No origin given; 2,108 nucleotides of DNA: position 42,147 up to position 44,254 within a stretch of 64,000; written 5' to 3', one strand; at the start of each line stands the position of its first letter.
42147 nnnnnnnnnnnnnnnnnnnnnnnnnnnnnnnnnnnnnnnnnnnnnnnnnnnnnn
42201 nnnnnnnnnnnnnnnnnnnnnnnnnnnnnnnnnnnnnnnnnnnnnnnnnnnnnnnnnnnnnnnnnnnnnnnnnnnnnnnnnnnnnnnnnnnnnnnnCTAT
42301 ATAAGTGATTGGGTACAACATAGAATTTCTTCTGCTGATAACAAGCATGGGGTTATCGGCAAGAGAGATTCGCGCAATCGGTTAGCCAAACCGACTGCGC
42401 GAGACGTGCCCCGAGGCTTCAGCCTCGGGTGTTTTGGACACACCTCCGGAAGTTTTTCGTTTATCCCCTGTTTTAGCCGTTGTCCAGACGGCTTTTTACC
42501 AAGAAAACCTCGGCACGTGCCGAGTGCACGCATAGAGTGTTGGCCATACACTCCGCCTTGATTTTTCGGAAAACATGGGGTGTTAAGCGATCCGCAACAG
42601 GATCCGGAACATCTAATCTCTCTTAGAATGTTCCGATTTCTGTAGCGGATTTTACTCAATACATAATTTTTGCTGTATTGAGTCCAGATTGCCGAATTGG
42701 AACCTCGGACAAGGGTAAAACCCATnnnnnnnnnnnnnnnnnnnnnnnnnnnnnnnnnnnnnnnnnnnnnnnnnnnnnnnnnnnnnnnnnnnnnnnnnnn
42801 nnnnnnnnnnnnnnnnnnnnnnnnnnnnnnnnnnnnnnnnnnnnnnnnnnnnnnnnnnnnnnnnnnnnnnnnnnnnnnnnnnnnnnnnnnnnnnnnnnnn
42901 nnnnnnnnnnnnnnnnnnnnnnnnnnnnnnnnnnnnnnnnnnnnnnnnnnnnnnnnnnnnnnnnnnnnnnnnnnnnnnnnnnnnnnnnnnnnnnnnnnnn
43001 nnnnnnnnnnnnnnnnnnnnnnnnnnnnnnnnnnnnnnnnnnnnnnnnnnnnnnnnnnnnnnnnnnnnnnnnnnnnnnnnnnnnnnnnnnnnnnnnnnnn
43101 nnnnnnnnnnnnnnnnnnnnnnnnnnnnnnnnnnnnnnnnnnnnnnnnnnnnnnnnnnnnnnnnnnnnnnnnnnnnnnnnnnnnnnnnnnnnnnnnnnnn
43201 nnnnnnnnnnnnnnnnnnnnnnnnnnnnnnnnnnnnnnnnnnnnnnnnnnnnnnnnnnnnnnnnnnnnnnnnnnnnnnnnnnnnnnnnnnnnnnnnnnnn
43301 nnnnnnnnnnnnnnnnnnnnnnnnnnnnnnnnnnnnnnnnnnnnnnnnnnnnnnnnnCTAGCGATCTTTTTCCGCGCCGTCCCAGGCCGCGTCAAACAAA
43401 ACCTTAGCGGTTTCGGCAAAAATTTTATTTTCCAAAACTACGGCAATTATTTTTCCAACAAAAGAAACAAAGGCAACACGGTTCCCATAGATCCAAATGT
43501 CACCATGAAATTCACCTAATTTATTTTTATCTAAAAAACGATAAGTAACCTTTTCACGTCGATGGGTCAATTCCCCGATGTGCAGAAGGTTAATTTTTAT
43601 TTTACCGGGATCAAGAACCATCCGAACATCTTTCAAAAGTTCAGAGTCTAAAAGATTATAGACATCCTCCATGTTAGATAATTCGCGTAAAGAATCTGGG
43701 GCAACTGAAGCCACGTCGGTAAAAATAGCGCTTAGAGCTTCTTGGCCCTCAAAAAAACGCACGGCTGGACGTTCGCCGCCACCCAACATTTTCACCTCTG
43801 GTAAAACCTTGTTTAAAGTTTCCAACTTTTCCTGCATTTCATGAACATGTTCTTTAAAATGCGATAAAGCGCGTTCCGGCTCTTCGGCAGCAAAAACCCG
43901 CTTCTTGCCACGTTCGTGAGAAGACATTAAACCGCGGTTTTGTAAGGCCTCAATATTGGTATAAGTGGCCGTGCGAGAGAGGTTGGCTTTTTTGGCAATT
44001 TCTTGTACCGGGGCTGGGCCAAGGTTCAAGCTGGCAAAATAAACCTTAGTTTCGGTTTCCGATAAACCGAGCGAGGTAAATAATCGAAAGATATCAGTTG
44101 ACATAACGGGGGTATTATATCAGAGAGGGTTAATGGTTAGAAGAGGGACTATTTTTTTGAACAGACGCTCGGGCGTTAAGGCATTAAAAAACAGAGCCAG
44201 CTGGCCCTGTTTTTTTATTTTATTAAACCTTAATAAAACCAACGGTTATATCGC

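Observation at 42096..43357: ORF-free hairpin-dense region of about 1.26 kb with a near-consensus promoter and terminators: unassigned ncRNA locus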

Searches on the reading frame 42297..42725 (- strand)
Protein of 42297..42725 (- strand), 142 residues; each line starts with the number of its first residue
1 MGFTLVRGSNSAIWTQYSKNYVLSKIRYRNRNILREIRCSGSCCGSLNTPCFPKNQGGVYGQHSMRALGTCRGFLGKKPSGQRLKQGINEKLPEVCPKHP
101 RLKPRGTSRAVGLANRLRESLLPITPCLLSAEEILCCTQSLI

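Call 12: search_protein_families(library=pfam, proteins=[window:42297-42725:-], max_evalue=0.1)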
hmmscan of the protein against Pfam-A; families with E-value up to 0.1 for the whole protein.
window:42297-42725:- (142 aa): 0 families

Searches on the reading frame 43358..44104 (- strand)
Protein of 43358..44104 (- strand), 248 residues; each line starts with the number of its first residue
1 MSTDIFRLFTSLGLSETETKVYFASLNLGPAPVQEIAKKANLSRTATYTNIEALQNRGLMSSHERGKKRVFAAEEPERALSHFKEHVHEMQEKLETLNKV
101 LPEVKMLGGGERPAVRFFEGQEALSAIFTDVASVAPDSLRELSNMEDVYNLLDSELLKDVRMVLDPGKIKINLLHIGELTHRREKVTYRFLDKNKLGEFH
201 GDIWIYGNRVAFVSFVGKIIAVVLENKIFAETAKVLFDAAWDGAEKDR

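Call 12: search_protein_families(library=pfam, proteins=[window:43358-44104:-], max_evalue=0.1)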
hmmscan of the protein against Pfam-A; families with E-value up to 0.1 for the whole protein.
window:43358-44104:- (248 aa): 10 families
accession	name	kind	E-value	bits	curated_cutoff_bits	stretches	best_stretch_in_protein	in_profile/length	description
PF01978.25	TrmB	-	7.3e-12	45.4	25.6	1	11-76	3-67/68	Sugar-specific transcriptional regulator TrmB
PF24033.1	DUF7342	-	0.0012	19.3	31.6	1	29-89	16-76/150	Family of unknown function (DUF7342)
PF01047.28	MarR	-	0.012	15.9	24.6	1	27-61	14-48/59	MarR family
PF08279.18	HTH_11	-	0.015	15.6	25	1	30-58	15-43/55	HTH domain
PF13412.12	HTH_24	-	0.024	14.6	21.9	1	32-59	19-46/48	Winged helix-turn-helix DNA-binding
PF22194.2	F-93_WHD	-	0.029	14.9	28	1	30-74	11-60/62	F-93, winged-helix domain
PF03965.22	Penicillinase_R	-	0.037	14.8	22.6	1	15-78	2-69/115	Penicillinase repressor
PF09339.16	HTH_IclR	-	0.038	14.2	22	1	30-59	18-47/52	IclR helix-turn-helix domain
PF13404.12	HTH_AsnC-type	-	0.062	13.6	27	0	29-54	16-41/42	AsnC-type helix-turn-helix domain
PF13551.12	HTH_29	-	0.079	13.5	28.1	0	33-68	15-53/64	Winged helix-turn helix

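Call 13: find_encoding_contigs(protein=window:43358-44104:-, flank=10000, max_places=10)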
Protein window:43358-44104:- (248 aa): 3 contigs read that carry it; 2 places shown.
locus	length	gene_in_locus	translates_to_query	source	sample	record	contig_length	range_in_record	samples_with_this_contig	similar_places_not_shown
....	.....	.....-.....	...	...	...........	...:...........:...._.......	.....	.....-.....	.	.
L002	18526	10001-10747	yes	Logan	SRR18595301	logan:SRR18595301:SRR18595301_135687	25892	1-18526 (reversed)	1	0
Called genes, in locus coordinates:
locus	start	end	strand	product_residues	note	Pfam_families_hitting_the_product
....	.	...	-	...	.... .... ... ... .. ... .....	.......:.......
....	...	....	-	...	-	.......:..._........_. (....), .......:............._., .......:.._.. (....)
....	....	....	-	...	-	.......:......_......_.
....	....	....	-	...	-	-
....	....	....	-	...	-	-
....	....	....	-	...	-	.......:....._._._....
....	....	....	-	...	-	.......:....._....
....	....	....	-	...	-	-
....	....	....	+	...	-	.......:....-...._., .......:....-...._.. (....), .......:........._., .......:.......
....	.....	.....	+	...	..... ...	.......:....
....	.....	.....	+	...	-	-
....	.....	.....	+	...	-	-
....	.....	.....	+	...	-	-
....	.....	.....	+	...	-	-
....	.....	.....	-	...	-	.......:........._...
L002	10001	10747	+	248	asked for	PF01978:TrmB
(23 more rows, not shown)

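Call 15: find_related_loci(query=window:43358-44104:-, collection=genome_contigs, flank=10000)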
Query window:43358-44104:- (248 aa) in genome_contigs; peptide patterns used: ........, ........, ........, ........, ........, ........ (x = any residue, [..] = any of these).
220 stretches matched a pattern; 13 encode a relative of the query (tblastn E <= 1e-3); 13 distinct loci.
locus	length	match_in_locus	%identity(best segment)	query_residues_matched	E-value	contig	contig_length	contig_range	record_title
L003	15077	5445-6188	77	1-248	5e-132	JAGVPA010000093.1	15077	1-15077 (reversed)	MAG: bacterium isolate DeMMO3_36 c_000000080836, whole genome shotgun sequence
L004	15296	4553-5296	77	1-248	3e-131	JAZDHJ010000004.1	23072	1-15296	MAG: Candidatus Uhrbacteria bacterium isolate MEGAHIT-group-0.317 k141_9616666, whole genome shotgun sequence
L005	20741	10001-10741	72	1-247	5e-125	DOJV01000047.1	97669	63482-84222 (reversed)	MAG TPA_asm: Candidatus Uhrbacteria bacterium isolate UBA12432 contig_224, whole genome shotgun sequence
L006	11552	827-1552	55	1-243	1e-92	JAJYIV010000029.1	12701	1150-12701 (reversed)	MAG: bacterium isolate DBS2-1.bin133 NODE_9249_length_12701_cov_1.931923, whole genome shotgun sequence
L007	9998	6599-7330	54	1-245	2e-87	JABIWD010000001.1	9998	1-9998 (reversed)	MAG: Candidatus Uhrbacteria bacterium isolate SI072_bin87 k141_3264750, whole genome shotgun sequence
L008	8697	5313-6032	55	1-241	6e-86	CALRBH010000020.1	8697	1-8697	MAG: Candidatus Uhrbacteria bacterium RIFOXYB12_FULL_58_10 isolate ZH-03nov15-118 genome assembly, contig: ZH-3nov15-C13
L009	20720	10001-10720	52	1-241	1e-85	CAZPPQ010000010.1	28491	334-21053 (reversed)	MAG TPA_asm: uncultured Gammaproteobacteria bacterium isolate SRP062349_co5_334 genome assembly, contig: NODE_436_length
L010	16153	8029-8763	61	1-246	5e-100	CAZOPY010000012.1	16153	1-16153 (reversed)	MAG TPA_asm: uncultured Gammaproteobacteria bacterium isolate SRP193066_co2_426 genome assembly, contig: NODE_1913_lengt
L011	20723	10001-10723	32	11-246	5e-31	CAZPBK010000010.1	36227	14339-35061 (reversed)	MAG TPA_asm: uncultured Gammaproteobacteria bacterium isolate binchicken_co13_472 genome assembly, contig: NODE_1277_len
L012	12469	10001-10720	29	4-241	2e-26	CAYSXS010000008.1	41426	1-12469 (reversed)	MAG TPA_asm: uncultured Gammaproteobacteria bacterium isolate SRP104257_co1_382 genome assembly, contig: NODE_287_length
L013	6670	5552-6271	28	4-241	4e-26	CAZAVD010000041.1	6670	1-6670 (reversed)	MAG TPA_asm: uncultured Gammaproteobacteria bacterium isolate SRP200020_co1_195 genome assembly, contig: NODE_15275_leng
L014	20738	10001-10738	30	6-244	8e-25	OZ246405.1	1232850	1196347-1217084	MAG: uncultured Gammaproteobacteria bacterium isolate ERP019367_co1_70 genome assembly, chromosome: 1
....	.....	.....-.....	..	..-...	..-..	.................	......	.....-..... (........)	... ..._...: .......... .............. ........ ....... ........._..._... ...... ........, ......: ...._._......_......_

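Call 27: find_related_loci(query=A1, collection=metagenome_contigs, flank=4000)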
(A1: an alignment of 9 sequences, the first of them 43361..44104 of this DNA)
Query A1 (248 aa) in metagenome_contigs; peptide patterns used: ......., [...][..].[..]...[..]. (x = any residue, [..] = any of these).
502 stretches matched a pattern; 148 encode a relative of the query (tblastn E <= 1e-3); the best 80 are kept; 80 distinct loci.
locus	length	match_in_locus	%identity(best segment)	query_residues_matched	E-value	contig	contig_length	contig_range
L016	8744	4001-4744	86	1-248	4e-148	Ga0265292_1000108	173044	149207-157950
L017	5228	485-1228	85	1-248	5e-147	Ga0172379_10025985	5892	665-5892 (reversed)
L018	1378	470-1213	77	1-248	2e-143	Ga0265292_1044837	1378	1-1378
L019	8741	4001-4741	72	1-247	1e-124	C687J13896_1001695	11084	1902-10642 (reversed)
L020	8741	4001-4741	72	1-247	1e-124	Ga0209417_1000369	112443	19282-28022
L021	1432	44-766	68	1-241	3e-124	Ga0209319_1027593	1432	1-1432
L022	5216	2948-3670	60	1-241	1e-97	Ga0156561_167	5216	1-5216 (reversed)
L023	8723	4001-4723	62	1-241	6e-96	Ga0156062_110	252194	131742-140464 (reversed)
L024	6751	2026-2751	58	1-242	1e-94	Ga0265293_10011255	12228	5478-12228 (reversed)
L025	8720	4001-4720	57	1-241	1e-93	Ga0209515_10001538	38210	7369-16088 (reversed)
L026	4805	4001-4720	59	1-241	1e-92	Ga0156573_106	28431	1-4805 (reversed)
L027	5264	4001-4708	58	1-237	2e-91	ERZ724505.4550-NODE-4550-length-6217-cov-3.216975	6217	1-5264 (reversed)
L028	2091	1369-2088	57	1-241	2e-95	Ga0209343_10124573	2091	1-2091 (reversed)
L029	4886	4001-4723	57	1-241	1e-91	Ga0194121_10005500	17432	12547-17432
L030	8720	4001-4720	57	1-241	3e-91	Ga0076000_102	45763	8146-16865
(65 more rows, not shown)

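Call 73: search_protein_families(library=pfam, proteins=[L016:7281-8744:+, L023:6870-8423:+, L003:7519-8184:+], max_evalue=1)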
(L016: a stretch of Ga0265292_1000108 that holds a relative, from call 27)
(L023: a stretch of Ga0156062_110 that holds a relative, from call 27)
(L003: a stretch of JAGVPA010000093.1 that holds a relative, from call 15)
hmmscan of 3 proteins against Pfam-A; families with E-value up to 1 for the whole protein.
L016:7281-8744:+ (488 aa): 3 families
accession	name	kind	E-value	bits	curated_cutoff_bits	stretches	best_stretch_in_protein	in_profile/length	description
PF25045.1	vWA_Ro60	-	8.4e-17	62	27.7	1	336-468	1-133/165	Ro60 vWA domain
PF05731.17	TROVE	-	7.3e-07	29.1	23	1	240-302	289-351/442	TROVE domain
PF14932.11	HAUS-augmin3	-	0.18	11.7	29.4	1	182-212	9-39/260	HAUS augmin-like complex subunit 3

L023:6870-8423:+ (517 aa): 2 families
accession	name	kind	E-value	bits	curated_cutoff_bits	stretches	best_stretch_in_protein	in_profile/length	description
PF25045.1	vWA_Ro60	-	4.3e-18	66.2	27.7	1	336-497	1-161/165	Ro60 vWA domain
PF05731.17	TROVE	-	4.9e-11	42.9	23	2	240-302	289-351/442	TROVE domain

L003:7519-8184:+ (221 aa): 1 family
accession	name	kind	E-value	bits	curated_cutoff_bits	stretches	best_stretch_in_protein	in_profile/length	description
PF20935.2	DUF6847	-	5.3e-09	36.6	27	1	71-219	4-141/141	Family of unknown function (DUF6847)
